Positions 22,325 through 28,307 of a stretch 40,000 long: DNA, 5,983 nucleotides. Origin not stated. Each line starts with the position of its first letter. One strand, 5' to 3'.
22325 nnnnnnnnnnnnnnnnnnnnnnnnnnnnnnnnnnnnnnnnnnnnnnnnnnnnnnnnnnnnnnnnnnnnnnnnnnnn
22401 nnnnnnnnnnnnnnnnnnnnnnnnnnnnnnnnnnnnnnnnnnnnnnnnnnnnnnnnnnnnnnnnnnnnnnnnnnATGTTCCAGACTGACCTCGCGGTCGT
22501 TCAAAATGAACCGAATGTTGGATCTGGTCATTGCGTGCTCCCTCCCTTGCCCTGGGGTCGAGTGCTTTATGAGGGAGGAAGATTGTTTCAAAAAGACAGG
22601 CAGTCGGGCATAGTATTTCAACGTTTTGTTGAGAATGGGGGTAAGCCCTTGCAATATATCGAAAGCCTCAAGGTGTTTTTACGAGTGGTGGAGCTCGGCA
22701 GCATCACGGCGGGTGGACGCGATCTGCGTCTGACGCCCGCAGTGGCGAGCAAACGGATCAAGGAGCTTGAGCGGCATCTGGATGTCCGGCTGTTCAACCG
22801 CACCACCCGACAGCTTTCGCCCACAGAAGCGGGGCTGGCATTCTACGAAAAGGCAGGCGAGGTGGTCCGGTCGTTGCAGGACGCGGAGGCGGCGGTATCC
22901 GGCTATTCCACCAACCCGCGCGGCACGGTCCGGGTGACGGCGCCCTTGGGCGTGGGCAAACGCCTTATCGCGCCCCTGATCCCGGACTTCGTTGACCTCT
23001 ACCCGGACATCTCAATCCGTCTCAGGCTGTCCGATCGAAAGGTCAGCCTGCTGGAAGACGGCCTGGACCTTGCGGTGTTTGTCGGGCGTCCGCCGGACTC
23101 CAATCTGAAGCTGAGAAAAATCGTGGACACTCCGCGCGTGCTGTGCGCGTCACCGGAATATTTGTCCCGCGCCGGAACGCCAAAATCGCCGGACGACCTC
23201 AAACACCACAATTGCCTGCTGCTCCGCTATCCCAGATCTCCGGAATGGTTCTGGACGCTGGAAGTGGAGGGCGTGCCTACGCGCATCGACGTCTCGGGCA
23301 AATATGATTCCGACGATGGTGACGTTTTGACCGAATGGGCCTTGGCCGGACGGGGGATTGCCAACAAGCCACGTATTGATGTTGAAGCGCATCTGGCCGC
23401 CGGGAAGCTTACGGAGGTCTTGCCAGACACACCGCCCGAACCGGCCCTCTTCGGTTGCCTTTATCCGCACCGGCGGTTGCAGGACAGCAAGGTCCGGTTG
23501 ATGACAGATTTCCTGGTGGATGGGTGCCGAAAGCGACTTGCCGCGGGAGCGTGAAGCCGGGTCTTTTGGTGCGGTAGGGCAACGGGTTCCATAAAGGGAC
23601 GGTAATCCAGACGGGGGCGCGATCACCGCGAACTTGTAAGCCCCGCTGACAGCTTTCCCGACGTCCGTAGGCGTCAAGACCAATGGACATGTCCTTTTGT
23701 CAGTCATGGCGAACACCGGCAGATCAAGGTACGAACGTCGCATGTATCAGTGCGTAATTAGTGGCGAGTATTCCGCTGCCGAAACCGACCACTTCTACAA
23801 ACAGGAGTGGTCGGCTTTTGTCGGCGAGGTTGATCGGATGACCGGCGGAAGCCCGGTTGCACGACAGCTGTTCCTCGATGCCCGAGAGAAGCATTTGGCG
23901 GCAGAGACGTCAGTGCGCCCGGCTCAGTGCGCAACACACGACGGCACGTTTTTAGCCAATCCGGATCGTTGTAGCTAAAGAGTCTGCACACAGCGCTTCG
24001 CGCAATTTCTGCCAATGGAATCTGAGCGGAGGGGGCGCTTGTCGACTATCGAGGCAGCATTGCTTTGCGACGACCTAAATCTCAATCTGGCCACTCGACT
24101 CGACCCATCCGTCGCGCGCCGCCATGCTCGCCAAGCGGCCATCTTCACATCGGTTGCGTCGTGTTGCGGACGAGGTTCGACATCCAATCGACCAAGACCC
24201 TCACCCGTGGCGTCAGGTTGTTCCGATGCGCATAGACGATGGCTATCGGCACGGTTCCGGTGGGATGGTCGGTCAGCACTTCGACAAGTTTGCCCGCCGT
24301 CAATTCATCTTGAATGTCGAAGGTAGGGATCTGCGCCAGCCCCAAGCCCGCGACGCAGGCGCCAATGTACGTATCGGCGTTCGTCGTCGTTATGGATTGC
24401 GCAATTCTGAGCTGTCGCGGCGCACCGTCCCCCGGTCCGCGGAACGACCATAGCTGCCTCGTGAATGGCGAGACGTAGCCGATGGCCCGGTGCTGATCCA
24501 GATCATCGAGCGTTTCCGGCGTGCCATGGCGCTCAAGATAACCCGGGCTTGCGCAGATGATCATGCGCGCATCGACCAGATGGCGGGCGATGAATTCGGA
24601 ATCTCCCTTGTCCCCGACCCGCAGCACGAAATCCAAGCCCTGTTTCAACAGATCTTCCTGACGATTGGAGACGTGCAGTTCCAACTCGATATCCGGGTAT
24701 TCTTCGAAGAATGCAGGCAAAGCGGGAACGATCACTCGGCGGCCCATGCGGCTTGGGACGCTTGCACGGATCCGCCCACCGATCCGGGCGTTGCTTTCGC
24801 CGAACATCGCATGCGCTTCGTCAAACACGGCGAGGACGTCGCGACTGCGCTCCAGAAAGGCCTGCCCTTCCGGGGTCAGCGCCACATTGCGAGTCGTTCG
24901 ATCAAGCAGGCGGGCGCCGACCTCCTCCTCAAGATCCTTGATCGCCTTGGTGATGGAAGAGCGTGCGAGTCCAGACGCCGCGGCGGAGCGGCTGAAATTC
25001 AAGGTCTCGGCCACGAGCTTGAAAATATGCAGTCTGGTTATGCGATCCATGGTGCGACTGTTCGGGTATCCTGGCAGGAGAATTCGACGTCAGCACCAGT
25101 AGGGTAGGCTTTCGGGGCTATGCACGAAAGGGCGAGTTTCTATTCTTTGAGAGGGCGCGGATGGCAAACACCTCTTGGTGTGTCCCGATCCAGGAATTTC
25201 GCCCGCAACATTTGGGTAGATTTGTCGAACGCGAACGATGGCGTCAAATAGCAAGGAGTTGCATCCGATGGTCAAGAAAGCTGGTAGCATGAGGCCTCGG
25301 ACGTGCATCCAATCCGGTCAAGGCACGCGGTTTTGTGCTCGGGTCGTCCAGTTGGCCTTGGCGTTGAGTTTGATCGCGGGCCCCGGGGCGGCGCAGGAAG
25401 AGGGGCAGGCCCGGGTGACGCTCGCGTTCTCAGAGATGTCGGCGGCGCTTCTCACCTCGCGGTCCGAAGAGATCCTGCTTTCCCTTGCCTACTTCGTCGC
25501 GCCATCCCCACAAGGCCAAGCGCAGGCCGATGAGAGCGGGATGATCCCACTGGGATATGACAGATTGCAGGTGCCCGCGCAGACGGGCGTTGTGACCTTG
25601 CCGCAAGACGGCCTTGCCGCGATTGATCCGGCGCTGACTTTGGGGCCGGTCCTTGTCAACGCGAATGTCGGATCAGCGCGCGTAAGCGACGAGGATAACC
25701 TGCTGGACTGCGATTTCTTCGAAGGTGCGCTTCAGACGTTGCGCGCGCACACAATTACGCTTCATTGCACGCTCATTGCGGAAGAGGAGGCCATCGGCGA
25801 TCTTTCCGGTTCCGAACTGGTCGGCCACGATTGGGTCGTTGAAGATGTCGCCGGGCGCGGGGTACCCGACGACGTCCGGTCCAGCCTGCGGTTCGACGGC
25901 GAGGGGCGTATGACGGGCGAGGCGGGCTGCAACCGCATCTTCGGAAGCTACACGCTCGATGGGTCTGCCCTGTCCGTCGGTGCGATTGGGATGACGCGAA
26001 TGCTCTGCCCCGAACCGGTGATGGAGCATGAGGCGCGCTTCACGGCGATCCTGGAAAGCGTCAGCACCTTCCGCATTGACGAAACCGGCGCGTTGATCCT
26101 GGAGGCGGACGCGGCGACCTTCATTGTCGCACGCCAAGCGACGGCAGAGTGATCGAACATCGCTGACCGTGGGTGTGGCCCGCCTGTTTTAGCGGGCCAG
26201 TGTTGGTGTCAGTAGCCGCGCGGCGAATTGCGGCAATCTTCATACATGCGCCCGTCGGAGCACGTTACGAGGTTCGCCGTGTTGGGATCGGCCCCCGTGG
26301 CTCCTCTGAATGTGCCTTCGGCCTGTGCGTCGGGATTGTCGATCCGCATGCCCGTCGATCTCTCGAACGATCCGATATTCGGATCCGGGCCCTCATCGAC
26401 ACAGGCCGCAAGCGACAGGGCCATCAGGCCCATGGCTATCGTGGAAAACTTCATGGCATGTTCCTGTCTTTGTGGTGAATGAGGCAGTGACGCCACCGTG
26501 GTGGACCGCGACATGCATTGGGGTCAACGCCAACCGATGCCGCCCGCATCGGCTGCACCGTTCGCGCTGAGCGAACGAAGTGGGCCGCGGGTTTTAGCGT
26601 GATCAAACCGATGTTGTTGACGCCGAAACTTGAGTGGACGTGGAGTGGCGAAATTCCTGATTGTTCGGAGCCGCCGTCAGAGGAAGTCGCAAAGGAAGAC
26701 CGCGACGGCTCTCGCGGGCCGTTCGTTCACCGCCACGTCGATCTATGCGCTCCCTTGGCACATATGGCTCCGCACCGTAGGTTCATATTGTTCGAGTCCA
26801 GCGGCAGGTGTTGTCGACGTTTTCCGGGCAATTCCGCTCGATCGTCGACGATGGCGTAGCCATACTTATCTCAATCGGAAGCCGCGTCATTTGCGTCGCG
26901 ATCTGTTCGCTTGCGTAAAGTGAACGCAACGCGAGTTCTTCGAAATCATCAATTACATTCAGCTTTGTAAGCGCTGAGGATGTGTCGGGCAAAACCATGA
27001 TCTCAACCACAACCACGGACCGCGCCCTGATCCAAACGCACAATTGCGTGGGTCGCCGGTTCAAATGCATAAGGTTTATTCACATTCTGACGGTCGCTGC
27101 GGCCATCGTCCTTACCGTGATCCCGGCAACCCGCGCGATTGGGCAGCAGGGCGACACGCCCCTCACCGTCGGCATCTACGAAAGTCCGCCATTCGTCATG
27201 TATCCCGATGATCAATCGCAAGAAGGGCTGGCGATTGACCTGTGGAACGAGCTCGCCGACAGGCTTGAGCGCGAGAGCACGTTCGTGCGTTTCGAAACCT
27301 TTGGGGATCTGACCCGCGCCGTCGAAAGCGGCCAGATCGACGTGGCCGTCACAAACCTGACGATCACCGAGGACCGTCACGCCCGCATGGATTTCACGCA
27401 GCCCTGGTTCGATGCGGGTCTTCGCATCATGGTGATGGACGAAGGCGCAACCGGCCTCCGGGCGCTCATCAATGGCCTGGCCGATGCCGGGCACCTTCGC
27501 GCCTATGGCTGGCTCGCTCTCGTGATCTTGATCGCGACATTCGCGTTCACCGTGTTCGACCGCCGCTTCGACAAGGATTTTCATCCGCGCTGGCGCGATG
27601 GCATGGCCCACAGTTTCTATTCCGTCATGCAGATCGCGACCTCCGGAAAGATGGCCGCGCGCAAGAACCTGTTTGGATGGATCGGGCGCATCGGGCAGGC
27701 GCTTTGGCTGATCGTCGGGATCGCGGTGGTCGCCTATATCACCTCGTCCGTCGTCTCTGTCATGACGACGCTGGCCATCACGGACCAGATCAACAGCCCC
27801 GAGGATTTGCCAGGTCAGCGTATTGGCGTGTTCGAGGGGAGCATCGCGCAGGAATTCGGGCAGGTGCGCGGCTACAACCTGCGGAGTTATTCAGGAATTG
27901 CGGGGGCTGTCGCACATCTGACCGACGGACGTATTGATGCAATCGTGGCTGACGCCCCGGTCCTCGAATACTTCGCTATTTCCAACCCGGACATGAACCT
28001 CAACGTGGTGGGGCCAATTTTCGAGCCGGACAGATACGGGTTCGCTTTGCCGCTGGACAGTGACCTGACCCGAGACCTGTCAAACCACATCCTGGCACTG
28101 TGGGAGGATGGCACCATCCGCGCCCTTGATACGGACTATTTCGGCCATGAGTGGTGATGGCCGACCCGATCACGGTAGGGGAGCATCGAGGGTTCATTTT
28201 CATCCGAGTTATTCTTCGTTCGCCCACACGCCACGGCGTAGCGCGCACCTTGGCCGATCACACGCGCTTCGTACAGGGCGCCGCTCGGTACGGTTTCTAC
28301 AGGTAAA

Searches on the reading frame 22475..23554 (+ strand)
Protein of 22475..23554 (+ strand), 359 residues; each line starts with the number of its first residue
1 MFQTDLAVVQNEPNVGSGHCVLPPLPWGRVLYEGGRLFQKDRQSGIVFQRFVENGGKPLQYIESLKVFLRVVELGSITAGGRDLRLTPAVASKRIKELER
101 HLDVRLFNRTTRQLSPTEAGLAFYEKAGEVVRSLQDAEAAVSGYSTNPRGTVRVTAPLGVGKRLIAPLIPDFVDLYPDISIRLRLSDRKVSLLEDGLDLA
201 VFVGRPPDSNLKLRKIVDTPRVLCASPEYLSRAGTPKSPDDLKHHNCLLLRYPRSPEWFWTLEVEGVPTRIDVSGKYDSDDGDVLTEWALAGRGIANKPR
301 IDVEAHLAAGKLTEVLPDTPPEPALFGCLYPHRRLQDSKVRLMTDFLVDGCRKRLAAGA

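Call 8: search_protein_families(library=pfam, proteins=[window:22475-23554:+], max_evalue=0.01)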
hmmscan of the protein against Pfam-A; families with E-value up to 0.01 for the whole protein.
window:22475-23554:+ (359 aa): 2 families
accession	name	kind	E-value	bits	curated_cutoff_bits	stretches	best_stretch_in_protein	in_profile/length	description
PF03466.25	LysR_substrate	-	3.7e-39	134.7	28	1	147-351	3-208/209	LysR substrate binding domain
PF00126.33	HTH_1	-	3.8e-19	68.8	26.6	1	63-120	2-59/60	Bacterial regulatory helix-turn-helix protein, lysR family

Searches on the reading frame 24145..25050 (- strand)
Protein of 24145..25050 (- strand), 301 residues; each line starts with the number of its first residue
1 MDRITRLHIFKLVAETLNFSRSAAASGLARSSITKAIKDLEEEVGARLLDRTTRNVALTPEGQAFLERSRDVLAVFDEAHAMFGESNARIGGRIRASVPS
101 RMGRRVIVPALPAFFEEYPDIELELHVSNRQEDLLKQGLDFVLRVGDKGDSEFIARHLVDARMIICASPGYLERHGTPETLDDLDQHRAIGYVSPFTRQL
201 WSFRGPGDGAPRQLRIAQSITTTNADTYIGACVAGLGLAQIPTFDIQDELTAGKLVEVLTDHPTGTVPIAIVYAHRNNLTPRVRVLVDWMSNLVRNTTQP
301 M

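Call 8: search_protein_families(library=pfam, proteins=[window:24145-25050:-], max_evalue=0.01)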
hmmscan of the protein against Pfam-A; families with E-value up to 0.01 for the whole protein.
window:24145-25050:- (301 aa): 2 families
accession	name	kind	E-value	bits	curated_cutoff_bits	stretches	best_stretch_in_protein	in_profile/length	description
PF03466.25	LysR_substrate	-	2.9e-39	135.1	28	1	90-291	4-205/209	LysR substrate binding domain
PF00126.33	HTH_1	-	1e-17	64.2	26.6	1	5-63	2-60/60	Bacterial regulatory helix-turn-helix protein, lysR family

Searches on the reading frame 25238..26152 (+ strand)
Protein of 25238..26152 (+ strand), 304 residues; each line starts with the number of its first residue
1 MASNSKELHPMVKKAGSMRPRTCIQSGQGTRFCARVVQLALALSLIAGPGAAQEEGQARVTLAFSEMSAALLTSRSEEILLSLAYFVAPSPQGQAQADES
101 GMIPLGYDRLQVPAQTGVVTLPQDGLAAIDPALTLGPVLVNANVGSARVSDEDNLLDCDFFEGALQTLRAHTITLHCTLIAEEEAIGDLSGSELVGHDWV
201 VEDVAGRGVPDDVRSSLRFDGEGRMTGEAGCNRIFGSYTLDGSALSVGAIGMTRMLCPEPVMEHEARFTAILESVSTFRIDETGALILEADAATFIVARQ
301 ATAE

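Call 8: search_protein_families(library=pfam, proteins=[window:25238-26152:+], max_evalue=0.01)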
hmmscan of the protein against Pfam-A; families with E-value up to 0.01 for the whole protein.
window:25238-26152:+ (304 aa): 1 family
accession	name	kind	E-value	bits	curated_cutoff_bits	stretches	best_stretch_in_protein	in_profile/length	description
PF03724.22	META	-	2.7e-27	95.4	24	1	193-292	3-101/109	META domain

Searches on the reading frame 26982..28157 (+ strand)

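Call 6: search_protein_families(library=pfam, proteins=[window:26982-28157:+], max_evalue=0.01)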
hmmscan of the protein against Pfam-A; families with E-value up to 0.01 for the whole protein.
window:26982-28157:+ (391 aa): 3 families
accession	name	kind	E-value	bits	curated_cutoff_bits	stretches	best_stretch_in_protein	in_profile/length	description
PF00497.25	SBP_bac_3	-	3.5e-22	79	26.4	1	61-389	1-132/132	Bacterial extracellular solute-binding proteins, family 3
PF10613.14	Lig_chan-Glu_bd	-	1.7e-09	38.2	30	1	62-152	4-112/115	Ligated ion channel L-glutamate- and glycine-binding site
PF00060.32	Lig_chan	-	4.6e-06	26.9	30.8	1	179-280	9-113/146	Ligand-gated ion channel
